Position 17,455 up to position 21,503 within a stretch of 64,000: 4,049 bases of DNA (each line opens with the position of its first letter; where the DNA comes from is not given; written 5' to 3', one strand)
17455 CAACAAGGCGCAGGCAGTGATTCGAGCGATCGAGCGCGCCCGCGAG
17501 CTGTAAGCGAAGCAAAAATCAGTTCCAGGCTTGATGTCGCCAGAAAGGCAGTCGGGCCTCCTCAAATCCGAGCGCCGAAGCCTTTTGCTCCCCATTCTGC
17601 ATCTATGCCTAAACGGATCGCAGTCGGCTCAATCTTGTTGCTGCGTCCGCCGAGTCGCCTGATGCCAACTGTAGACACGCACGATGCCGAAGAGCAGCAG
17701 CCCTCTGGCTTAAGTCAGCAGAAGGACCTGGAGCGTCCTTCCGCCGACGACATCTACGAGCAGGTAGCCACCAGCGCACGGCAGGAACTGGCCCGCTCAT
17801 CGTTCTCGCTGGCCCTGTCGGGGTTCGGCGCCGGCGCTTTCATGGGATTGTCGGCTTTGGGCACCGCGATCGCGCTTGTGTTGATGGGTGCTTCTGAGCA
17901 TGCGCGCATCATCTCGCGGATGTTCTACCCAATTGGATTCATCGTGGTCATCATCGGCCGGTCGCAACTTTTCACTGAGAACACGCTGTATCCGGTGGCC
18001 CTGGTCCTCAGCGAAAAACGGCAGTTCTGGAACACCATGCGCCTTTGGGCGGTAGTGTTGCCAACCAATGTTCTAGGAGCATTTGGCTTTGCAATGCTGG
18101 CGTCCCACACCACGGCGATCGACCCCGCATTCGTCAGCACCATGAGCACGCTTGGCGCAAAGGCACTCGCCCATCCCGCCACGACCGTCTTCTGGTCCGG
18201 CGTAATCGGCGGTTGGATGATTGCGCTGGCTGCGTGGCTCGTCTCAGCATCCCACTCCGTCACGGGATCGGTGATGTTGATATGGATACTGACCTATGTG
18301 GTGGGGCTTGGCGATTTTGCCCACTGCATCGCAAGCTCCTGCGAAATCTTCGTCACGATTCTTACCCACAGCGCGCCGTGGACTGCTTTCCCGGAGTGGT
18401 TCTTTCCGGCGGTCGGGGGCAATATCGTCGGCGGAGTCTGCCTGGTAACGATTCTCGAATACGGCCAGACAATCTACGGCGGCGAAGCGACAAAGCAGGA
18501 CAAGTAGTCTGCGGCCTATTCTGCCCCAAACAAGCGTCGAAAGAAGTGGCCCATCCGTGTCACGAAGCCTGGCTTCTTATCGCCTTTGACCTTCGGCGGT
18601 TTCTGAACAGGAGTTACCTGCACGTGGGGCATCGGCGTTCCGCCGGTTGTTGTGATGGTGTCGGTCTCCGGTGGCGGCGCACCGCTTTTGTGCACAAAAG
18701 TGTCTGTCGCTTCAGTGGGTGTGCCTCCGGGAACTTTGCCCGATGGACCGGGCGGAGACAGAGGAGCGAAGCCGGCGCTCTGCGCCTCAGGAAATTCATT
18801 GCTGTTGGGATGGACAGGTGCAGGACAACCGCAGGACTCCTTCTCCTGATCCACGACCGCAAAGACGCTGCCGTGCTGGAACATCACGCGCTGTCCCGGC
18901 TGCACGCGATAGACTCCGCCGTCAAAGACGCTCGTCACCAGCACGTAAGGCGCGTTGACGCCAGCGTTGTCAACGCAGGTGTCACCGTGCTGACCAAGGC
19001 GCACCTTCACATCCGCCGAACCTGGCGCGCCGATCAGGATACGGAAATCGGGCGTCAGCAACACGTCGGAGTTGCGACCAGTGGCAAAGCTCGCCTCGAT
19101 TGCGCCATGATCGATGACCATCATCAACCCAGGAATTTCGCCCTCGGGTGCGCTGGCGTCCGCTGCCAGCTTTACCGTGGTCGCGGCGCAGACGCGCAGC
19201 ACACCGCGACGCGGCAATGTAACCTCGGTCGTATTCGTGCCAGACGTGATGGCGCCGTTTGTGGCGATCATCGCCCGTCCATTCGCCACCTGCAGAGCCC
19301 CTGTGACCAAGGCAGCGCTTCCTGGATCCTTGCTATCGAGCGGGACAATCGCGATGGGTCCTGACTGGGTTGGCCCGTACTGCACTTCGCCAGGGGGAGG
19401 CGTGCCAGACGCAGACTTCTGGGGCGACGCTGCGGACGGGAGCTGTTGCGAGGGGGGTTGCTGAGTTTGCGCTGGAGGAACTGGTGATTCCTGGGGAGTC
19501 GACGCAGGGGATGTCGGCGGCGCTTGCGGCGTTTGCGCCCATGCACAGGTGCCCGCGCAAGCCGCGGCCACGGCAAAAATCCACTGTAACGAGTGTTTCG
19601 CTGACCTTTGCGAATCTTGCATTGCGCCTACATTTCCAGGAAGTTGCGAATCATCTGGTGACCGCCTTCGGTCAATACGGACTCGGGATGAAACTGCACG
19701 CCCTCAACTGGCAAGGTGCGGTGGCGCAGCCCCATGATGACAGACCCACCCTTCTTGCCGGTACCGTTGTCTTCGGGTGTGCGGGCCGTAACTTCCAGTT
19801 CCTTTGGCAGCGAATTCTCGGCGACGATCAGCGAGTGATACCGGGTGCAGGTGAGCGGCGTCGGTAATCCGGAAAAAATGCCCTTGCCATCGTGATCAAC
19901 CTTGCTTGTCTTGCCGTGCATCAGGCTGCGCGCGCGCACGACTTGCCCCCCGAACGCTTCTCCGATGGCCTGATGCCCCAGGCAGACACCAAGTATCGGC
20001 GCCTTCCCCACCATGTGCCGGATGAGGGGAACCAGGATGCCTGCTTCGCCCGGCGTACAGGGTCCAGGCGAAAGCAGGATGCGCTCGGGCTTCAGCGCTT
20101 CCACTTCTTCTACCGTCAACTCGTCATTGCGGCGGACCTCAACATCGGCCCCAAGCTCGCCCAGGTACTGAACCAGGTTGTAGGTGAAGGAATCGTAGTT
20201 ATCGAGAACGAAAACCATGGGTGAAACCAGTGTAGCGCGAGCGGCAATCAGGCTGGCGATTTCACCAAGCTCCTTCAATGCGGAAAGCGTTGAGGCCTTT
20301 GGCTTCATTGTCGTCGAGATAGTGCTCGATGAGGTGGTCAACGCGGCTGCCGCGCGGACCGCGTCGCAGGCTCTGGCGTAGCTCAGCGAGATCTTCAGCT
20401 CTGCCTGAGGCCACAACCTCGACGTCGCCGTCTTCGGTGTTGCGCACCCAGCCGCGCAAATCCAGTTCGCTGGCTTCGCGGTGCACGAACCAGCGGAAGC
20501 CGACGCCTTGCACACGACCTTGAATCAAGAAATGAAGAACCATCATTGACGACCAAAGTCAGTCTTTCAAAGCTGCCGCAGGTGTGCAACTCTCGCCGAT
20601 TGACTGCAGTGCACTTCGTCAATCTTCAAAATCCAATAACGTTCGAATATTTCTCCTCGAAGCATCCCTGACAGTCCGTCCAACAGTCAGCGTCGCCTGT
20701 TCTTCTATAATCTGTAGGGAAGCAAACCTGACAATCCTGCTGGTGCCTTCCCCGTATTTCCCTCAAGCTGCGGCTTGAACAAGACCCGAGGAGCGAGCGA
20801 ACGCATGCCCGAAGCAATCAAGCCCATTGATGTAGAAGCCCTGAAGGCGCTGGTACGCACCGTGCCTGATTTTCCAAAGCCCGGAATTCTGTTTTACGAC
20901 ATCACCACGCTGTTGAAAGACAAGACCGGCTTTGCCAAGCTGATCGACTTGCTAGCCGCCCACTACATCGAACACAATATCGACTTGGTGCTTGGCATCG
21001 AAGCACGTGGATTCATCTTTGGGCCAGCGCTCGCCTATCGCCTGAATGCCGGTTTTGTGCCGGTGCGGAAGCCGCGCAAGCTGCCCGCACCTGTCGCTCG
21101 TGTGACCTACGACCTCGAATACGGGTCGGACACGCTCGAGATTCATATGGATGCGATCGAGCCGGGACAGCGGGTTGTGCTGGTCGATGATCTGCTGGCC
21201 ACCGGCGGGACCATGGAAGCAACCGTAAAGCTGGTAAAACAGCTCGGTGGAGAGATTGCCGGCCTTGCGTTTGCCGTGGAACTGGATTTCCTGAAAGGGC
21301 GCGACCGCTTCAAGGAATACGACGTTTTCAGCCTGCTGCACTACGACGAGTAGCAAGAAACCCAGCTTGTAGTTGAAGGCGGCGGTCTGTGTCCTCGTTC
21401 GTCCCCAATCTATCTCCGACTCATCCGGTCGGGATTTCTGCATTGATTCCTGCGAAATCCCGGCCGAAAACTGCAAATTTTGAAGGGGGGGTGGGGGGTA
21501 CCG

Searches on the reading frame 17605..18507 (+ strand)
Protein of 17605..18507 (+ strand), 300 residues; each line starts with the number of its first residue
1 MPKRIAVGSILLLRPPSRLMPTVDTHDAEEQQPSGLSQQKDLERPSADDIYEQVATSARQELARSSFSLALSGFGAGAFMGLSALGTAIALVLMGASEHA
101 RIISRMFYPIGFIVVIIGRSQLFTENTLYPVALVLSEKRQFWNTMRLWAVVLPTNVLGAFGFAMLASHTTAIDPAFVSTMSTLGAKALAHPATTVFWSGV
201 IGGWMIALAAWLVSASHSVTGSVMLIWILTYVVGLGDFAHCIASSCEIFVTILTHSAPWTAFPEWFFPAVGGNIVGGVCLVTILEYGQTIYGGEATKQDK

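Call 20: search_protein_families(library=pfam, proteins=[window:17605-18507:+], max_evalue=0.0001)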
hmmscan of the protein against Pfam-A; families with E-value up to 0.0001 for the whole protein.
window:17605-18507:+ (300 aa): 1 family
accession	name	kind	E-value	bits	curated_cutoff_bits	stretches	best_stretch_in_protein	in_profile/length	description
PF01226.23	Form_Nir_trans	-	1.1e-48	166.2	34.6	1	50-286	2-239/240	Formate/nitrite transporter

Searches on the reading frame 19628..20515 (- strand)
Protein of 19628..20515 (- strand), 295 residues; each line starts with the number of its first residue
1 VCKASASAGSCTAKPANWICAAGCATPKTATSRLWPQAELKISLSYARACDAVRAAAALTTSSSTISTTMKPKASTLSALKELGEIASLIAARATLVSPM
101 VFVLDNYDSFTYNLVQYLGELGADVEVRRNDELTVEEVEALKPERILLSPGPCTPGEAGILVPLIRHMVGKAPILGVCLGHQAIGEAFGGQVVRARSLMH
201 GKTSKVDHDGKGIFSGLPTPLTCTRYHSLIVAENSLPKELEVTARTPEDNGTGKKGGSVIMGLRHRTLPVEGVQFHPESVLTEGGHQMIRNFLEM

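Call 20: search_protein_families(library=pfam, proteins=[window:19628-20515:-], max_evalue=0.0001)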
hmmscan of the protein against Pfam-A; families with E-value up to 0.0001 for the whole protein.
window:19628-20515:- (295 aa): 2 families
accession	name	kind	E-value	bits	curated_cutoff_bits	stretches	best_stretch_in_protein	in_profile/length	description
PF00117.34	GATase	-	2.1e-59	200.8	22.8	1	103-293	2-187/190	Glutamine amidotransferase class-I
PF07722.19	Peptidase_C26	-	4e-06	27.2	20.5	1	164-278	97-219/219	Peptidase C26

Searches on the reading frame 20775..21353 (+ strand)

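Call 20: search_protein_families(library=pfam, proteins=[window:20775-21353:+], max_evalue=0.0001)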
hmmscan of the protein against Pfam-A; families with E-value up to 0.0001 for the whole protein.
window:20775-21353:+ (192 aa): 1 family
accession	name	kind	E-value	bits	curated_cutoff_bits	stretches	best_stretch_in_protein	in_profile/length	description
PF00156.33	Pribosyltran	-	2.1e-19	69.8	26.3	1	47-186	5-142/158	Phosphoribosyl transferase domain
